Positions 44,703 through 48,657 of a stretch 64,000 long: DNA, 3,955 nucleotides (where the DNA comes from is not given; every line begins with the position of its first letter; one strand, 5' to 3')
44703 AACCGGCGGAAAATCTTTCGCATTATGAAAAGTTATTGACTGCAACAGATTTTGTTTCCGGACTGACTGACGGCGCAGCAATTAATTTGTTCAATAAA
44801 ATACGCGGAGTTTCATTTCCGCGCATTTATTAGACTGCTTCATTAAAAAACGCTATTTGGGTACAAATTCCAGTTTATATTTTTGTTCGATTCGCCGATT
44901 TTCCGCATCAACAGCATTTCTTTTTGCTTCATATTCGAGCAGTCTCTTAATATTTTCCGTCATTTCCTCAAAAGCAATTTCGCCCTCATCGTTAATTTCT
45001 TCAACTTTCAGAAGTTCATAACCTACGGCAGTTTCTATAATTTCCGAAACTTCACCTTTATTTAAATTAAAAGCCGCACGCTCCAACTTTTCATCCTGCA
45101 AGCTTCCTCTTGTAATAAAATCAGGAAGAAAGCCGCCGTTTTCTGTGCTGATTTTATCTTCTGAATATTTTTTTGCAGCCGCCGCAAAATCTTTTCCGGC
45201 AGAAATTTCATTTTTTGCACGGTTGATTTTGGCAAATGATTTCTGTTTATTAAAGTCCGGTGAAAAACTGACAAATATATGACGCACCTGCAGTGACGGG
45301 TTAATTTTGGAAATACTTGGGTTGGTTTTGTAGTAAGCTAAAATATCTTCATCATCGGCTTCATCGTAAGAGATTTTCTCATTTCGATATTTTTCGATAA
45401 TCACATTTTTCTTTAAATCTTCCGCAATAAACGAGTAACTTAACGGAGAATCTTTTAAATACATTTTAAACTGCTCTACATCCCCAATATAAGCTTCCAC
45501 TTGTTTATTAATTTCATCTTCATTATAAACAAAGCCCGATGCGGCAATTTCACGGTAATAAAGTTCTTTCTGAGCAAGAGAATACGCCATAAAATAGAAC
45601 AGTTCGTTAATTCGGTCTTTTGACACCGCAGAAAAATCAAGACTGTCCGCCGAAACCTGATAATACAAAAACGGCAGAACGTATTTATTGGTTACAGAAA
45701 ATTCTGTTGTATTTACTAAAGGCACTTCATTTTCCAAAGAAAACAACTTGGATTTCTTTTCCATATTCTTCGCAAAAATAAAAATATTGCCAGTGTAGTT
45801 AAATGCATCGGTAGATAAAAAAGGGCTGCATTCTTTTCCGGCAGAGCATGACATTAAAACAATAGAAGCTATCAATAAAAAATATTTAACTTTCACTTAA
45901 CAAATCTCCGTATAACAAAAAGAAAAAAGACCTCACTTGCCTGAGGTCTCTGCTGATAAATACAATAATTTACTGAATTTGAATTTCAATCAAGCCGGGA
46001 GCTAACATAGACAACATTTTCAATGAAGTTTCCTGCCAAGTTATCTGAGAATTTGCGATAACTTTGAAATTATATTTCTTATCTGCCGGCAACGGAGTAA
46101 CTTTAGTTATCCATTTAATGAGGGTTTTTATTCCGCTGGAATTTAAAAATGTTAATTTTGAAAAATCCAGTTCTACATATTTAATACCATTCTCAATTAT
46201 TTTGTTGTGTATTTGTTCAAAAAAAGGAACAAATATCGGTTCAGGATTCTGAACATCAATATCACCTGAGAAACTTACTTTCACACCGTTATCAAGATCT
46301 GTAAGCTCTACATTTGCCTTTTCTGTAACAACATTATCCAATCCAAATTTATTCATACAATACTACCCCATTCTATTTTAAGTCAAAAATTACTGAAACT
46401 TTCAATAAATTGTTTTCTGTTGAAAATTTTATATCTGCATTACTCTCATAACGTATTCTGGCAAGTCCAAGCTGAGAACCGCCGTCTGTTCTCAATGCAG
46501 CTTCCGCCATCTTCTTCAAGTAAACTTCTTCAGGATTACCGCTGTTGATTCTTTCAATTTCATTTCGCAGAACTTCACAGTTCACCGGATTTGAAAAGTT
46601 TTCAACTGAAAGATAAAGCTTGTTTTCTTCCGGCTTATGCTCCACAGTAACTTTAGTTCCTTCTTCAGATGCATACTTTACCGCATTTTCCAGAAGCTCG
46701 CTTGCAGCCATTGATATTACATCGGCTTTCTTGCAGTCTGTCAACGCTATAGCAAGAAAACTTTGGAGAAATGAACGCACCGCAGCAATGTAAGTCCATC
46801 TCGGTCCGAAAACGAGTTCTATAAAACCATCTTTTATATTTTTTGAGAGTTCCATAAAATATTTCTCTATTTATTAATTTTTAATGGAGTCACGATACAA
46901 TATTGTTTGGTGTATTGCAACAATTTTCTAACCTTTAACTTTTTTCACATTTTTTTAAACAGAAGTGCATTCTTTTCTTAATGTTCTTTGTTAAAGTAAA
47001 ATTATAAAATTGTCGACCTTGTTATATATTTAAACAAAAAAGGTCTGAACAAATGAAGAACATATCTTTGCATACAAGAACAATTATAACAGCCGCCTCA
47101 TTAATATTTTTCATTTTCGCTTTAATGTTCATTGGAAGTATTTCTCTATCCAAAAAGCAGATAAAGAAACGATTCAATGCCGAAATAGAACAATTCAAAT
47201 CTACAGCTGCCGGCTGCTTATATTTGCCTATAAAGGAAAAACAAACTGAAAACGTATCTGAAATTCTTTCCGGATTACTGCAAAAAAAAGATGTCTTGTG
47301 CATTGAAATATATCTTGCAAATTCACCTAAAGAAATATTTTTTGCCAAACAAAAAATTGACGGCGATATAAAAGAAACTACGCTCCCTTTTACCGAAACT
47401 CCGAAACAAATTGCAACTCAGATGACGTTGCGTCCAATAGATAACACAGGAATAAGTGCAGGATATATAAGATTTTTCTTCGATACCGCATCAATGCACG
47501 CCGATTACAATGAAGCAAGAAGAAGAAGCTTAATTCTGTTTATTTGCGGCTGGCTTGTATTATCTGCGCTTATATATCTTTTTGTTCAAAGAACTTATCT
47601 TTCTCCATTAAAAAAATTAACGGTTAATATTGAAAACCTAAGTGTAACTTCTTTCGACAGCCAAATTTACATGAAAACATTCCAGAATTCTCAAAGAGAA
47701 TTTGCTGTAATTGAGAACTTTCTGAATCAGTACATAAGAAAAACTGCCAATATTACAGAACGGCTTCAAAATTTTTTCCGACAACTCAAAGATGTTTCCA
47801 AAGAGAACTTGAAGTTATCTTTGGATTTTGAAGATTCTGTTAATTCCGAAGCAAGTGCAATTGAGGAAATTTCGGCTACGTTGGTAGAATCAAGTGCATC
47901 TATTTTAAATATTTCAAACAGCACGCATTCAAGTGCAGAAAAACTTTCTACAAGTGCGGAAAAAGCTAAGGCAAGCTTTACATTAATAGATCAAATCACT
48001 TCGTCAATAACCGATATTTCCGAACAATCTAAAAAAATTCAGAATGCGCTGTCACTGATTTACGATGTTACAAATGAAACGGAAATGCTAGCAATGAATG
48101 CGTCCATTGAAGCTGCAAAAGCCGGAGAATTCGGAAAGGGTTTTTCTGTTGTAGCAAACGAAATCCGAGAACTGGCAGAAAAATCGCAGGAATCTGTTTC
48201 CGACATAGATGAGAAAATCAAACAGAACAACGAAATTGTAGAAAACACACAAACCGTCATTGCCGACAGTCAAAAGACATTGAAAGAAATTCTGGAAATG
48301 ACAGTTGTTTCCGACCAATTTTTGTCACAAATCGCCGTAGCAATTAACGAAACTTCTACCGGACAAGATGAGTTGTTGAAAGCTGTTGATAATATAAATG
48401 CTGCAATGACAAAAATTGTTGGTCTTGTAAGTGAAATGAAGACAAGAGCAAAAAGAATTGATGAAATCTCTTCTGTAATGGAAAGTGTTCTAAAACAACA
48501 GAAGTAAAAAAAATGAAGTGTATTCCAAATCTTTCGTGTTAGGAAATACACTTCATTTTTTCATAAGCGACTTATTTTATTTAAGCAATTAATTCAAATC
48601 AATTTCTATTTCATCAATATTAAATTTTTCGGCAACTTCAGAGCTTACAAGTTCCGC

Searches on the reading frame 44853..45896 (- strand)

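Call 61: search_protein_families(library=ncbifam, proteins=[window:44853-45896:-], max_evalue=1e-10)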
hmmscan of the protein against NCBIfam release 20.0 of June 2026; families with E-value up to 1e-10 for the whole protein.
window:44853-45896:- (347 aa): 6 families
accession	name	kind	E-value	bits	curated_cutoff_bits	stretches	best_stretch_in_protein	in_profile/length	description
NF000809.0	PRK00059.1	equivalog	8.9e-24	84.5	303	1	126-341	112-327/336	peptidylprolyl isomerase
NF002824.0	PRK02998.1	subfamily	1.7e-15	57.2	360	1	126-323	71-243/283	peptidylprolyl isomerase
NF002846.0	PRK03095.1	equivalog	1.4e-14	54.3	361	1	202-323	133-242/287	peptidylprolyl isomerase PrsA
TIGR02933.1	nifM_nitrog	equivalog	7.1e-12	45.7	168.2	1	143-322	64-241/256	nitrogen fixation protein NifM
NF003356.0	PRK04405.1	subfamily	1.1e-11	44.4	339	1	124-316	75-249/299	peptidylprolyl isomerase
NF008038.0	PRK10770.1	equivalog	2.8e-11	42.8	394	0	202-300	285-382/431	peptidylprolyl isomerase SurA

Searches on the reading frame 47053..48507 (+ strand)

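Call 61: search_protein_families(library=ncbifam, proteins=[window:47053-48507:+], max_evalue=1e-10)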
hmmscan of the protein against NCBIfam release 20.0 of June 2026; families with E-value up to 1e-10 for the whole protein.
window:47053-48507:+ (484 aa): 7 families
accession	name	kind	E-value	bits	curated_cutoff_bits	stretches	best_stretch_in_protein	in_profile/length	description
NF041847.1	transduc_aer2_vibrio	equivalog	2.6e-33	115.2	1200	1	203-464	472-733/804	aerotaxis transducer Aer2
NF047851.1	MCPCitTducer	equivalog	8.5e-30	104.3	900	1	168-471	203-502/553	methyl-accepting chemotaxis citrate transducer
NF011622.0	PRK15048.1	equivalog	1.2e-28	100.5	900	1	150-476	185-506/553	methyl-accepting chemotaxis protein II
NF011615.0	PRK15041.1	equivalog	7.4e-28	97.5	947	1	165-476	201-508/554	methyl-accepting chemotaxis protein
NF007309.0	PRK09793.1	equivalog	1.9e-22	80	903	1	235-465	267-493/533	methyl-accepting chemotaxis protein IV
NF058645.1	MCPCtpMPsAe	equivalog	9.5e-21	74.1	900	1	164-482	211-555/558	methyl-accepting chemotaxis protein CtpM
NF050802.1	AspChtxCcaA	equivalog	6.6e-18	64.4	1300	1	288-396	534-639/700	aspartate chemotaxis receptor CcaA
